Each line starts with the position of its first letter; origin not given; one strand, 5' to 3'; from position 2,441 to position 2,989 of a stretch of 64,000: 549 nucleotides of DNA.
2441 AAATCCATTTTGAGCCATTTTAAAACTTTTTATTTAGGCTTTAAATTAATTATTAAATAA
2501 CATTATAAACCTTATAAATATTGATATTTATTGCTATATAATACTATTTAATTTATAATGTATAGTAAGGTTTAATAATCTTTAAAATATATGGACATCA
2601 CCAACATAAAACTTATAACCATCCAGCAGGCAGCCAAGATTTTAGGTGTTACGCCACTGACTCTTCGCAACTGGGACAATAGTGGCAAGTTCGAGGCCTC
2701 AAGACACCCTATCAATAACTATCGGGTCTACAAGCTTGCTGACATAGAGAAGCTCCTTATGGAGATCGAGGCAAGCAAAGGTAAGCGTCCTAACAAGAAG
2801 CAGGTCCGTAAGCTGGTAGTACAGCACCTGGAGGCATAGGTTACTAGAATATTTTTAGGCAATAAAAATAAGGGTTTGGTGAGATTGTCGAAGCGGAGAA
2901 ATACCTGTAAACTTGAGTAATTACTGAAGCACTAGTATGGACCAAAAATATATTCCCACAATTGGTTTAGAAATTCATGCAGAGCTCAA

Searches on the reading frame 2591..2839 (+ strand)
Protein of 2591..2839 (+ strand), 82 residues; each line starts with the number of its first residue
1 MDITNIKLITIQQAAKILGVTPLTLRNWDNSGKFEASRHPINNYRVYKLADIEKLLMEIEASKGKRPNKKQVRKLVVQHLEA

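Call 3: search_protein_families(library=pfam, proteins=[window:2591-2839:+], max_evalue=1)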
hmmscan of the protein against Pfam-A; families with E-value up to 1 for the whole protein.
window:2591-2839:+ (82 aa): 8 families
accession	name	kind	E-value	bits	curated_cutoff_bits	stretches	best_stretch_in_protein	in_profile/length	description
PF00376.29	MerR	-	1.3e-09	38.1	28.2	1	10-47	1-38/38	MerR family regulatory protein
PF13411.12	MerR_1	-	1.3e-08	35.3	21.6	1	10-57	2-48/69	MerR HTH family regulatory protein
PF12728.13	HTH_17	-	6.4e-08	33.2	27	1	8-56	1-47/51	Helix-turn-helix domain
PF02954.25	HTH_8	-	0.017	15.3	22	1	11-26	21-36/42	Bacterial regulatory protein, Fis family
PF13932.14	SAM_GIDA_C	-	0.029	14.6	27.1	1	5-24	33-52/57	tRNA modifying enzyme MnmG/GidA C-terminal helical bundle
PF19558.4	DUF6080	-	0.058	12.5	27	1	29-60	68-99/447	Family of unknown function (DUF6080)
PF13384.12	HTH_23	-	0.15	12.4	24.6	1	9-28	18-37/50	Homeodomain-like domain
PF13551.12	HTH_29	-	0.17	12.4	28.1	1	10-28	14-32/64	Winged helix-turn helix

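Call 6: search_protein_families(library=ncbifam, proteins=[window:2591-2839:+], max_evalue=1)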
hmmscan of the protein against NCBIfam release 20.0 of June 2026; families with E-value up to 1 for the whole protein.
window:2591-2839:+ (82 aa): 14 families
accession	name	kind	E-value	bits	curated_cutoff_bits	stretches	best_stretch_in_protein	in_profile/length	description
NF047375.1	HeatShock_HspR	equivalog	1.1e-05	25.3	105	1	8-57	3-51/92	heat shock protein transcriptional repressor HspR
NF033518.0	transpos_IS607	equivalog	2.2e-05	24.1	110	1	13-65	2-53/187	IS607 family transposase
TIGR03453.1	partition_RepA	equivalog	4.4e-05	22.5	348.45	1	6-67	31-92/387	plasmid partitioning protein RepA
NF040522.1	VC1465_fam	subfamily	0.0014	18.7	70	1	9-64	10-55/111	VC1465 family Xer recombination activation factor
NF033787.1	HTH_BldC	subfamily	0.0015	18.4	77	1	8-56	2-49/49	BldC family transcriptional regulator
TIGR01764.1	excise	domain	0.0024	18.2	28.8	1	8-39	1-32/49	excisionase family DNA-binding protein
TIGR02044.1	CueR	equivalog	0.0054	16.8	147.4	1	10-76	2-67/127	Cu(I)-responsive transcriptional regulator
TIGR02043.1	ZntR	equivalog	0.0084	16.3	167.95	1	10-57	3-50/131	Zn(2+)-responsive transcriptional regulator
NF053782.1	ChlnTransRegdde3219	equivalog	0.013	15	450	1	10-49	8-47/278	choline utilization transcriptional activator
TIGR02047.1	CadR-PbrR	equivalog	0.014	15.4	151.45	1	11-57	3-49/127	Cd(II)/Pb(II)-responsive transcriptional regulator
NF007069.0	PRK09514.1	equivalog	0.016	15.2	143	1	10-60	3-53/141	Zn(2+)-responsive transcriptional regulator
TIGR02051.1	MerR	equivalog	0.063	13.5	150.85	1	10-55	1-46/124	mercury resistance transcriptional regulator MerR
NF009749.0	PRK13259.1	equivalog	0.072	13.2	108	0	1-27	1-27/96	septation regulator SpoVG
TIGR03439.1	methyl_EasF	subfamily_domain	0.097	11.5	205.55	1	10-66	224-281/321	EasF family methyltransferase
